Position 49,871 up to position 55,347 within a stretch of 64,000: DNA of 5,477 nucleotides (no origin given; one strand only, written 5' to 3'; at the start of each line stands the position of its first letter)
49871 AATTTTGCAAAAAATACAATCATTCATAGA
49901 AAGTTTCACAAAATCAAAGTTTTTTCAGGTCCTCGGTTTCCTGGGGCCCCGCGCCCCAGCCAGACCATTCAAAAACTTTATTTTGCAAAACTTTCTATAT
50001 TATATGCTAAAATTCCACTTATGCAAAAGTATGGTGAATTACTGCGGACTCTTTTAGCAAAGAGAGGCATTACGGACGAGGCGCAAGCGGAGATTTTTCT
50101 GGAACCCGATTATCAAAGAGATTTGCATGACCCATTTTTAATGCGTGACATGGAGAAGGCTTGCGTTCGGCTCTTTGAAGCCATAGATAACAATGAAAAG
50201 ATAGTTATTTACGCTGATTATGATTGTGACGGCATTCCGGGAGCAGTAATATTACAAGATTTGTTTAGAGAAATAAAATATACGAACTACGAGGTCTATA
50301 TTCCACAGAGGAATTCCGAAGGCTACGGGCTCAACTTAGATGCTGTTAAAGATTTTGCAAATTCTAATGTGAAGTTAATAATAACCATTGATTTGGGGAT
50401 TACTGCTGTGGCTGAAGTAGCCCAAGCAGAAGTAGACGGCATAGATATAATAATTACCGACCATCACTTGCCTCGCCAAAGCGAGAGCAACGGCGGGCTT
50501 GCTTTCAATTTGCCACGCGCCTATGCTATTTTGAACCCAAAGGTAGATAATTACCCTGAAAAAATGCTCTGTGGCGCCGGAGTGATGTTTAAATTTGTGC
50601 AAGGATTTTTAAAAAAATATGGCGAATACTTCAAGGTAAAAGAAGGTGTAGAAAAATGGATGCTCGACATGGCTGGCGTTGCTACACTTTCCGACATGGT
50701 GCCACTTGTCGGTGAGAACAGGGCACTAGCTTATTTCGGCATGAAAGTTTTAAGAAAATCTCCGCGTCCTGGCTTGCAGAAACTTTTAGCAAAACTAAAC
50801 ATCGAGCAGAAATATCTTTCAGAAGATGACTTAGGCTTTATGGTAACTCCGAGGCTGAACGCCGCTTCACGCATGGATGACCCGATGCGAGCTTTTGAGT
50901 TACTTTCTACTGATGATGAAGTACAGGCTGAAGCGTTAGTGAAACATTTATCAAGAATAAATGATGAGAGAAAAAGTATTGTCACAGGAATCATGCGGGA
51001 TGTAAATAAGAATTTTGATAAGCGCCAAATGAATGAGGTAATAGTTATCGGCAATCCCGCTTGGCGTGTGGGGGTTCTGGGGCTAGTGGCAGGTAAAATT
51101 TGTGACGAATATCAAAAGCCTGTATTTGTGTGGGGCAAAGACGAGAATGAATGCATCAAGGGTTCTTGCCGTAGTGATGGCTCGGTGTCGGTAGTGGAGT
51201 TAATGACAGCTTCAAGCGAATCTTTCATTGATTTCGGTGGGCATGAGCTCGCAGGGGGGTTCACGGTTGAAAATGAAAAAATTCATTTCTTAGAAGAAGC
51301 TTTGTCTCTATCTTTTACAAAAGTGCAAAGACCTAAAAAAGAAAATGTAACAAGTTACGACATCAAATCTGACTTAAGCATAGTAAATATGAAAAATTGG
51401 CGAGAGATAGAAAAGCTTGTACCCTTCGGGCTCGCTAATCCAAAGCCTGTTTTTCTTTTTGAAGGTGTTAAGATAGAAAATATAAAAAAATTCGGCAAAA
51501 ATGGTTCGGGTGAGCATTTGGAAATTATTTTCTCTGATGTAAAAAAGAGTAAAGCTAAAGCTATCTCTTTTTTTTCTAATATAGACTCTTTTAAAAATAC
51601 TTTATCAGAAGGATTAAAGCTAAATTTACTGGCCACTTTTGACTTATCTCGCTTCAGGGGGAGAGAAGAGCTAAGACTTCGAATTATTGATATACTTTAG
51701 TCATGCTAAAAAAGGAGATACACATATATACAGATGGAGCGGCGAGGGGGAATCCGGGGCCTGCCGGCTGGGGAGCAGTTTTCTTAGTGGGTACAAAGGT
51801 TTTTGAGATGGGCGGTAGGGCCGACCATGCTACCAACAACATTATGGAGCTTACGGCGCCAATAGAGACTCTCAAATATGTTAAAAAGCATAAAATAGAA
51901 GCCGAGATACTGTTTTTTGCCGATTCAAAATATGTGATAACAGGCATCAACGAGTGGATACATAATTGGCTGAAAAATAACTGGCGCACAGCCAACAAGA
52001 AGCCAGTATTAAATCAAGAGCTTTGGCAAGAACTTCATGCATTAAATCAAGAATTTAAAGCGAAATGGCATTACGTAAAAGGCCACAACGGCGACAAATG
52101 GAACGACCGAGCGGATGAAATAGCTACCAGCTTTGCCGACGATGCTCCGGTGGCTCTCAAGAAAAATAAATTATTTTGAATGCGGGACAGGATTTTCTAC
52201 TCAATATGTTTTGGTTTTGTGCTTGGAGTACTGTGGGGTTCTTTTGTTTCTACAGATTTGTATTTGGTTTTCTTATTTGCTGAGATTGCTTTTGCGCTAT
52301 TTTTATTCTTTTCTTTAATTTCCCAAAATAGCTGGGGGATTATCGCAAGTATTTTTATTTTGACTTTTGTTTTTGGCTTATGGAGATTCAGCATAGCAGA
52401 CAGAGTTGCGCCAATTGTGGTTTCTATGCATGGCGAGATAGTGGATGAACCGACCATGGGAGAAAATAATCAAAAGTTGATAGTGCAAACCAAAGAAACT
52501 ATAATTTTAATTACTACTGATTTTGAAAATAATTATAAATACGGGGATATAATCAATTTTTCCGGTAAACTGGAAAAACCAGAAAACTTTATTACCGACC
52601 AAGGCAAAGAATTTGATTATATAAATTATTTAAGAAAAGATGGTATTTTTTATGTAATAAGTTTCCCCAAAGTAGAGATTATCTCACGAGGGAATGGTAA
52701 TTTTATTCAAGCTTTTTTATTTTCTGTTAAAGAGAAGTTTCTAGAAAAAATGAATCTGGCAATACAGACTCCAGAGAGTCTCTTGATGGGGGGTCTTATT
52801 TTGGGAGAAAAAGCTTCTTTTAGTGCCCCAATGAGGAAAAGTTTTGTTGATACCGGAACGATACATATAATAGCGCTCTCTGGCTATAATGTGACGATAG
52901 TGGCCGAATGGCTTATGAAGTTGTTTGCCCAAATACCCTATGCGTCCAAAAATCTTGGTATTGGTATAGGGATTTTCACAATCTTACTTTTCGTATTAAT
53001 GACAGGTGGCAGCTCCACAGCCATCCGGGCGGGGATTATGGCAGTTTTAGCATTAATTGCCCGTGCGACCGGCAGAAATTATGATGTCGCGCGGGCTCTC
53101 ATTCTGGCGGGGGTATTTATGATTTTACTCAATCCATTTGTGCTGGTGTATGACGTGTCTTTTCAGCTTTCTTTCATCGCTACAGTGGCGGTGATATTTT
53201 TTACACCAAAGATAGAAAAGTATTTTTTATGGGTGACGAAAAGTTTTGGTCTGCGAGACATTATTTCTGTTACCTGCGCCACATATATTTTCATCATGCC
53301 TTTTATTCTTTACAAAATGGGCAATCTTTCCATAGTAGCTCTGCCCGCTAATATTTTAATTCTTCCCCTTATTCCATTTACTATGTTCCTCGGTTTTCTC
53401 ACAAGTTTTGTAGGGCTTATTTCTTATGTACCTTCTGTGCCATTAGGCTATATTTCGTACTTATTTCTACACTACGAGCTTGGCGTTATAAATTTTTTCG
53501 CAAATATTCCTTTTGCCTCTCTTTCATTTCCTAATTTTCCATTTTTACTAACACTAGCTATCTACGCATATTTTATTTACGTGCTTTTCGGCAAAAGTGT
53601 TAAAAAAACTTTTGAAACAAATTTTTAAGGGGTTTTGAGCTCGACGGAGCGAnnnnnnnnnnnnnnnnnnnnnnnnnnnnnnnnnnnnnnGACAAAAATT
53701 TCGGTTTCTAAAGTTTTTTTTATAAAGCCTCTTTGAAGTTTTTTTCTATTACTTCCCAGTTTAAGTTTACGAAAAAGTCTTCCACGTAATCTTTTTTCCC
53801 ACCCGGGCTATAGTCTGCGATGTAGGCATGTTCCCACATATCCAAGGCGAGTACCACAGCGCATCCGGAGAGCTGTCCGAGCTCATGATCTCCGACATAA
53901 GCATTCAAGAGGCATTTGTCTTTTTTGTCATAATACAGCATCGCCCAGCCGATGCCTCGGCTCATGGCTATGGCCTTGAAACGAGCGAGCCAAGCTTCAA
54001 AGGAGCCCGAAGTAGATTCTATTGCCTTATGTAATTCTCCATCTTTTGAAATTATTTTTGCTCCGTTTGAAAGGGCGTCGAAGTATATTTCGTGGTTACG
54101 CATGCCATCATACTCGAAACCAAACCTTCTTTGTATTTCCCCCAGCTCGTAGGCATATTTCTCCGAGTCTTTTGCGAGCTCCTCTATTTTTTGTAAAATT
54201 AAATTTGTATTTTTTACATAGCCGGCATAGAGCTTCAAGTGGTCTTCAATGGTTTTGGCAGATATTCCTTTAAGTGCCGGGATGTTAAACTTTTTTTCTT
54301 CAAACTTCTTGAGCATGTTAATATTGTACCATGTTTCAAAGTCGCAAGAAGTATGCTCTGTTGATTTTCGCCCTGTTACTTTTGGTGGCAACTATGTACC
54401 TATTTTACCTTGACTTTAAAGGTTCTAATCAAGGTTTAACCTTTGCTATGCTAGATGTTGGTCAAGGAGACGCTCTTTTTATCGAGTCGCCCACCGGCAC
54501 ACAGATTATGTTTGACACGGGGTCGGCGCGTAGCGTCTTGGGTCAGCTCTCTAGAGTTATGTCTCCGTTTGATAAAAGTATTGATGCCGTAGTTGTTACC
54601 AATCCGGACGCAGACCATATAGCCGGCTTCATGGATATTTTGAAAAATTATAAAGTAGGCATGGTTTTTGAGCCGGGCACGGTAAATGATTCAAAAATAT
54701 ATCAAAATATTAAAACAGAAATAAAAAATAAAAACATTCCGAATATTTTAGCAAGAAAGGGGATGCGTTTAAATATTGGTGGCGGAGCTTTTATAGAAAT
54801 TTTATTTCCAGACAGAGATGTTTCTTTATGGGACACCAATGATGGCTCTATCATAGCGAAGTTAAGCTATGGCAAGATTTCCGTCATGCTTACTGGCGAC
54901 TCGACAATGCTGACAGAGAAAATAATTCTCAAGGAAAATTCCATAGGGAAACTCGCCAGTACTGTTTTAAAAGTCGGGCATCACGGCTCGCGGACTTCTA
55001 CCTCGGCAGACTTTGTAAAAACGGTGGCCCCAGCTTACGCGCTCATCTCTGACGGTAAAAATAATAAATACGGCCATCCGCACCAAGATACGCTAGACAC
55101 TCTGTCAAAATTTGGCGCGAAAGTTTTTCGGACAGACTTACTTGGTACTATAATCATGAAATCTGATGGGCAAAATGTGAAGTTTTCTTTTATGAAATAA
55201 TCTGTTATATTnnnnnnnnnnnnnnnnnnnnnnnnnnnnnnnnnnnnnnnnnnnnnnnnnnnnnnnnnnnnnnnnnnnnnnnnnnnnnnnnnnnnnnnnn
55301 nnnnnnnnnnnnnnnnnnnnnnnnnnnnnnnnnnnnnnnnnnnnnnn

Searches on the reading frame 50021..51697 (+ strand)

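Call 59: search_protein_families(library=pfam, proteins=[window:50021-51697:+], max_evalue=0.0001)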
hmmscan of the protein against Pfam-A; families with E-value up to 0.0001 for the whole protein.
window:50021-51697:+ (559 aa): 3 families
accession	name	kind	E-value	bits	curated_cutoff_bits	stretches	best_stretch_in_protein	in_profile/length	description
PF01368.27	DHH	-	6.9e-20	72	28.1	1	60-203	1-109/125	DHH family, N-terminal domain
PF17768.7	RecJ_OB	-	7.3e-18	65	27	1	446-557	1-107/107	RecJ OB domain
PF02272.25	DHHA1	-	1.4e-10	42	25.9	1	343-424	7-92/102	DHHA1 domain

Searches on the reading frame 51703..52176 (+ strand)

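Call 59: search_protein_families(library=pfam, proteins=[window:51703-52176:+], max_evalue=0.0001)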
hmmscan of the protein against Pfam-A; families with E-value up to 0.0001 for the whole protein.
window:51703-52176:+ (158 aa): 1 family
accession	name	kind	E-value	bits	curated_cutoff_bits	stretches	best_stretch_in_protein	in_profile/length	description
PF00075.30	RNase_H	-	4.3e-37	127.9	25.8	1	4-143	2-138/141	RNase H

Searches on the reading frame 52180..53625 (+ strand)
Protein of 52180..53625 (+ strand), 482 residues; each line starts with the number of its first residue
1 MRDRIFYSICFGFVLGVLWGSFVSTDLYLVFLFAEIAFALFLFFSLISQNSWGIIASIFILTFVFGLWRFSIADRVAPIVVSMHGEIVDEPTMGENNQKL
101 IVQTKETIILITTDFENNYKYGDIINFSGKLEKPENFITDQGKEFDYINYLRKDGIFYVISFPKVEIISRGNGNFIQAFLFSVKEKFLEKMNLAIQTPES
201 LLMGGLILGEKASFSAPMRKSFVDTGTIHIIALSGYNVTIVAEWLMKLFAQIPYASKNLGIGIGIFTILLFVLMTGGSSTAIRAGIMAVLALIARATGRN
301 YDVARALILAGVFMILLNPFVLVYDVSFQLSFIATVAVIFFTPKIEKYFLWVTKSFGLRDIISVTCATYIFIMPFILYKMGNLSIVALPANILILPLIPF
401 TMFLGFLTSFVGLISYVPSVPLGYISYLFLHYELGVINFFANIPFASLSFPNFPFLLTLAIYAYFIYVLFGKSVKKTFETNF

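Call 59: search_protein_families(library=pfam, proteins=[window:52180-53625:+], max_evalue=0.0001)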
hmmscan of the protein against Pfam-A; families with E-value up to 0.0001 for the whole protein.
window:52180-53625:+ (482 aa): 2 families
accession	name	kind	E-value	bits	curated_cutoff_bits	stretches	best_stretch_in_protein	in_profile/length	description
PF03772.21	Competence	-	3.7e-47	161.4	23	1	206-471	1-266/270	Competence protein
PF13567.11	DUF4131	-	3.5e-10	40.2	31.6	1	27-166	5-163/165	Domain of unknown function (DUF4131)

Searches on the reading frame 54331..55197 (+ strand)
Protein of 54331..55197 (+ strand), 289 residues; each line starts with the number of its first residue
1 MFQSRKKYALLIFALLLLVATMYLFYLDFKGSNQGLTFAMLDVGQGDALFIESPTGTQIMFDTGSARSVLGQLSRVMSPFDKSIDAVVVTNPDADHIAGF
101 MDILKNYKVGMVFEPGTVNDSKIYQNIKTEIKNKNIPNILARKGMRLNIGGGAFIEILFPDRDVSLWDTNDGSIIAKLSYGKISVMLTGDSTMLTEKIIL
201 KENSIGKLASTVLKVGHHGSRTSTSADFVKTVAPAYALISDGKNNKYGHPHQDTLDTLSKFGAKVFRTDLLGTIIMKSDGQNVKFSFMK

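Call 59: search_protein_families(library=pfam, proteins=[window:54331-55197:+], max_evalue=0.0001)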
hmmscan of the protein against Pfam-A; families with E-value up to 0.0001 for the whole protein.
window:54331-55197:+ (289 aa): 2 families
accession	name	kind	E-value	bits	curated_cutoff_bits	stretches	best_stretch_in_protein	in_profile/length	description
PF00753.33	Lactamase_B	-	3.9e-08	33.9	22.7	1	42-234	2-187/196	Metallo-beta-lactamase superfamily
PF12706.13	Lactamase_B_2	-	2.6e-05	24.4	27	1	57-105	1-52/200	Beta-lactamase superfamily domain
